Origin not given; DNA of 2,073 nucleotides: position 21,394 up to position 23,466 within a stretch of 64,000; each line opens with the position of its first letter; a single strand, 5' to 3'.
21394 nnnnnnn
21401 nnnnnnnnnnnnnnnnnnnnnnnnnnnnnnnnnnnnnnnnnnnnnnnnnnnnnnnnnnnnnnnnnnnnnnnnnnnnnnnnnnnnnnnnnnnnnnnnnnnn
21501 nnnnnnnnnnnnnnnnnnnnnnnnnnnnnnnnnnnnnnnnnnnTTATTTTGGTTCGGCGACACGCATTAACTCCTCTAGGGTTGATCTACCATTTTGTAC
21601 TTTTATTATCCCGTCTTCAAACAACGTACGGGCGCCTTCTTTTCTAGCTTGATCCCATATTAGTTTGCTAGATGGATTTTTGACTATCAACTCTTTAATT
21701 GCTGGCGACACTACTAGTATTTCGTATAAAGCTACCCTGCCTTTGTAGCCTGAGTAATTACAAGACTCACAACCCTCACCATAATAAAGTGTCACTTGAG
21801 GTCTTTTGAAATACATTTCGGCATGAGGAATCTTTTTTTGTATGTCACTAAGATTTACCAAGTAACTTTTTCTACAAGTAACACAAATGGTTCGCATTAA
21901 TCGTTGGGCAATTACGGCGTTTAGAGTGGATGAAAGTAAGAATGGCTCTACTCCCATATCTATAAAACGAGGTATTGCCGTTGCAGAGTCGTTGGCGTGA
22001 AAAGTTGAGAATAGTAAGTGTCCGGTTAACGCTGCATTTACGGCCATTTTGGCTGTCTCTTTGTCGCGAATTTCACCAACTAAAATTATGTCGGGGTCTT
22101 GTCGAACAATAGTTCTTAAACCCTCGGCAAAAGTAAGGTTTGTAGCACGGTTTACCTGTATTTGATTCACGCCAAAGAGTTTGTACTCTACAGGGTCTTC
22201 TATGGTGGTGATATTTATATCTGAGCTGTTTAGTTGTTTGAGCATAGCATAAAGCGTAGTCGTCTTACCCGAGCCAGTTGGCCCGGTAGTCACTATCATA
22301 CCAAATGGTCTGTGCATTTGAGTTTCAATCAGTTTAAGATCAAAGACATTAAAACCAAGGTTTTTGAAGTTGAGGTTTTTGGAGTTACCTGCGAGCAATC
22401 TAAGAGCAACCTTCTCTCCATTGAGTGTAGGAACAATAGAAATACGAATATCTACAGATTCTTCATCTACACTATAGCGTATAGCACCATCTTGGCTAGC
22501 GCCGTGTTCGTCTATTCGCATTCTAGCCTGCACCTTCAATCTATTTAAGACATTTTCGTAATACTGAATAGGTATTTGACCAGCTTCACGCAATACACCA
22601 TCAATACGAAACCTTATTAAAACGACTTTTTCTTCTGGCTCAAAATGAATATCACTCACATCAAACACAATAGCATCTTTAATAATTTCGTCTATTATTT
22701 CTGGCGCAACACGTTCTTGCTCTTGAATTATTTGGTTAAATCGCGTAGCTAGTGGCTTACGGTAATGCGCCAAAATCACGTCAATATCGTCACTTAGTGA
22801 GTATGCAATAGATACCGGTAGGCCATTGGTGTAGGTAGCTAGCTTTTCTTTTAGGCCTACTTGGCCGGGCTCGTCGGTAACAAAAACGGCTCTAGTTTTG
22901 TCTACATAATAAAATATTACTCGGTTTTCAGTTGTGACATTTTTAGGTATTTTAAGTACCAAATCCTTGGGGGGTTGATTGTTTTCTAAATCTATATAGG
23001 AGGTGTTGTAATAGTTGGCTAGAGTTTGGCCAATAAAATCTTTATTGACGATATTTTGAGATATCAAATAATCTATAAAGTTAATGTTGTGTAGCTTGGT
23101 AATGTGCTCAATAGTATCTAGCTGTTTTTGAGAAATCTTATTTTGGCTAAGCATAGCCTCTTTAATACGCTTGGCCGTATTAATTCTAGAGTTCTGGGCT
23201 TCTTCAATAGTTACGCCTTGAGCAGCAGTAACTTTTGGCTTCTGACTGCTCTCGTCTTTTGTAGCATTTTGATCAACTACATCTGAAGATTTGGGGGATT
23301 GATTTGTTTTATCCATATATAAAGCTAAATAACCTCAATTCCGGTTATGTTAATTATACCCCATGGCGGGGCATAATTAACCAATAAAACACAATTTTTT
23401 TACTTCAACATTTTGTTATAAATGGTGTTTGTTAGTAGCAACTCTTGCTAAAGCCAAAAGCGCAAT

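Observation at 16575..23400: Type IV pilus locus with a 595-aa giant prepilin and a palindromic element in the pilB leader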

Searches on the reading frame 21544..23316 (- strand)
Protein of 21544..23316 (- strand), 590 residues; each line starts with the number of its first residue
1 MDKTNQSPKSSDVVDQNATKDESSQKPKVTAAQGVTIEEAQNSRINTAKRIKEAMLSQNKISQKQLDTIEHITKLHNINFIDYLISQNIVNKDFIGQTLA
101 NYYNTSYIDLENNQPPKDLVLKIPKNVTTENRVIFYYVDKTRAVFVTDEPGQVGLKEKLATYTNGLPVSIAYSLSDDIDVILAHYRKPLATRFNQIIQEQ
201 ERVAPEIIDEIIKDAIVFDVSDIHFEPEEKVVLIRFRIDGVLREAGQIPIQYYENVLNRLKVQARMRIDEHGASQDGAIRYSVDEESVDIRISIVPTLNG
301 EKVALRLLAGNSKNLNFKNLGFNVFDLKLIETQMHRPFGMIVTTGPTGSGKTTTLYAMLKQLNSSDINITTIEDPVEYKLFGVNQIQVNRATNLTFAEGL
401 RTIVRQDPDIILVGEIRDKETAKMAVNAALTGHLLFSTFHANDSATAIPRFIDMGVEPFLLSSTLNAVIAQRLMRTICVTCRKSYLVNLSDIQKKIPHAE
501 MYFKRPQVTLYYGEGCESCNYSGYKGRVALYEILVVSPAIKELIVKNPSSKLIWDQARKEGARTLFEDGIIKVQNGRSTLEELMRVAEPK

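Call 3: search_protein_families(library=pfam, proteins=[window:21544-23316:-], max_evalue=0.1)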
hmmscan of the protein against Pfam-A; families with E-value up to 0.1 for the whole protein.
window:21544-23316:- (590 aa): 16 families
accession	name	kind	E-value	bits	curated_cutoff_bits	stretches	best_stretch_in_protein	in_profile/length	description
PF00437.27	T2SSE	-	2.3e-121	405.4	24.9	1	201-585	5-370/370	Type II/IV secretion system protein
PF05157.20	MshEN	-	2e-06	28.1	23.1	1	103-187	1-85/90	MshEN domain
PF13401.12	AAA_22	-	0.00089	20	27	1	339-373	6-40/130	AAA domain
PF25199.1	nSTAND_NTPase5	-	0.0071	16.6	34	1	336-375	39-79/145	Novel STAND NTPase 5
PF13173.12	AAA_14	-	0.012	16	27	1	340-382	4-47/129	AAA domain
PF13191.12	AAA_16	-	0.014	16.3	32.6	1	332-386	19-64/167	AAA ATPase domain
PF20720.3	nSTAND3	-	0.017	15.2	27.2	1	339-378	18-57/155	Novel STAND NTPase 3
PF13476.12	AAA_23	-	0.036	15.1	27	0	338-358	19-39/201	AAA domain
PF13555.12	AAA_29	-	0.038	14.2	27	0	338-360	22-44/61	P-loop containing region of AAA domain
PF13604.12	AAA_30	-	0.038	14.1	27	0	331-369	11-49/191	AAA domain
PF02492.25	cobW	-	0.039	14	20.7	1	341-368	3-29/180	CobW/HypB/UreG, nucleotide-binding domain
PF12775.13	AAA_7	-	0.039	13.9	25.8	0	341-372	36-67/181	P-loop containing dynein motor region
PF13086.12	AAA_11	-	0.043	14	27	1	340-417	19-93/257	AAA domain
PF03205.20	MobB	-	0.049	14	26.6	0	343-373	4-34/133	Molybdopterin guanine dinucleotide synthesis protein B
PF00004.35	AAA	-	0.056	14.3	21.2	0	343-416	3-66/131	ATPase family associated with various cellular activities (AAA)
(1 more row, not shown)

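Call 4: search_protein_families(library=ncbifam, proteins=[window:21544-23316:-], max_evalue=0.1)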
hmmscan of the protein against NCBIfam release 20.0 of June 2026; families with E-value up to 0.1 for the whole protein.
window:21544-23316:- (590 aa): 28 families (the best 25 are shown)
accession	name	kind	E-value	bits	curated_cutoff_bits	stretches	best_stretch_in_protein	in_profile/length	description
TIGR02538.1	type_IV_pilB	equivalog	2.7e-141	472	675.65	2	206-587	183-562/564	type IV-A pilus assembly ATPase PilB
TIGR02533.1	type_II_gspE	equivalog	7.9e-139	463.4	630.25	1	192-586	95-485/486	type II secretion system ATPase GspE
NF007755.0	PRK10436.1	equivalog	1.1e-121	406.8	617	1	192-587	73-459/465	type II secretion system protein GspE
NF053534.1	T4PilAsmATPsTfpB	equivalog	1.9e-117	393.1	850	1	206-587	203-582/584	type IV pilus assembly ATPase TfpB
NF041000.1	ATPase_ComGA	equivalog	1.2e-77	260.5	300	1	210-475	2-266/267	competence type IV pilus ATPase ComGA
TIGR01420.1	pilT_fam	subfamily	3.3e-54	184.4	319.1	2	208-476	2-270/343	PilT/PilU family type 4a pilus ATPase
TIGR02525.1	plasmid_TraJ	equivalog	5.1e-25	88.2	368.3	1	334-476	145-300/372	plasmid transfer ATPase TraJ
TIGR02524.1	dot_icm_DotB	equivalog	7.9e-19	68.1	463.3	1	338-453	134-258/358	Dot/Icm type IV secretion system ATPase DotB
NF058587.1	archaellum_moto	equivalog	3e-17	62.6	550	1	342-456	279-398/527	archaellum flagellar ATPase motor FlaI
TIGR02782.1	TrbB_P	equivalog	1.6e-14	53.9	304.55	1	341-452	139-253/303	P-type conjugative transfer ATPase TrbB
TIGR02788.1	VirB11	equivalog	2e-13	50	249.95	1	341-457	147-268/308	P-type DNA transfer ATPase VirB11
TIGR03819.1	heli_sec_ATPase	hypoth_equivalog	5.9e-13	48.7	373.15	1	257-477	100-323/340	TadA family conjugal transfer-associated ATPase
NF010469.0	PRK13894.1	subfamily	7.8e-13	48.4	508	1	341-451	152-264/320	conjugal transfer ATPase TrbB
NF053672.1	bindosome_BasE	exception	3.8e-12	45.7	1000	1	343-453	275-390/512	bindosome assembly system ATPase subunit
NF010407.0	PRK13833.1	subfamily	1.9e-10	40.7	499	1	341-457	147-265/323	conjugal transfer protein TrbB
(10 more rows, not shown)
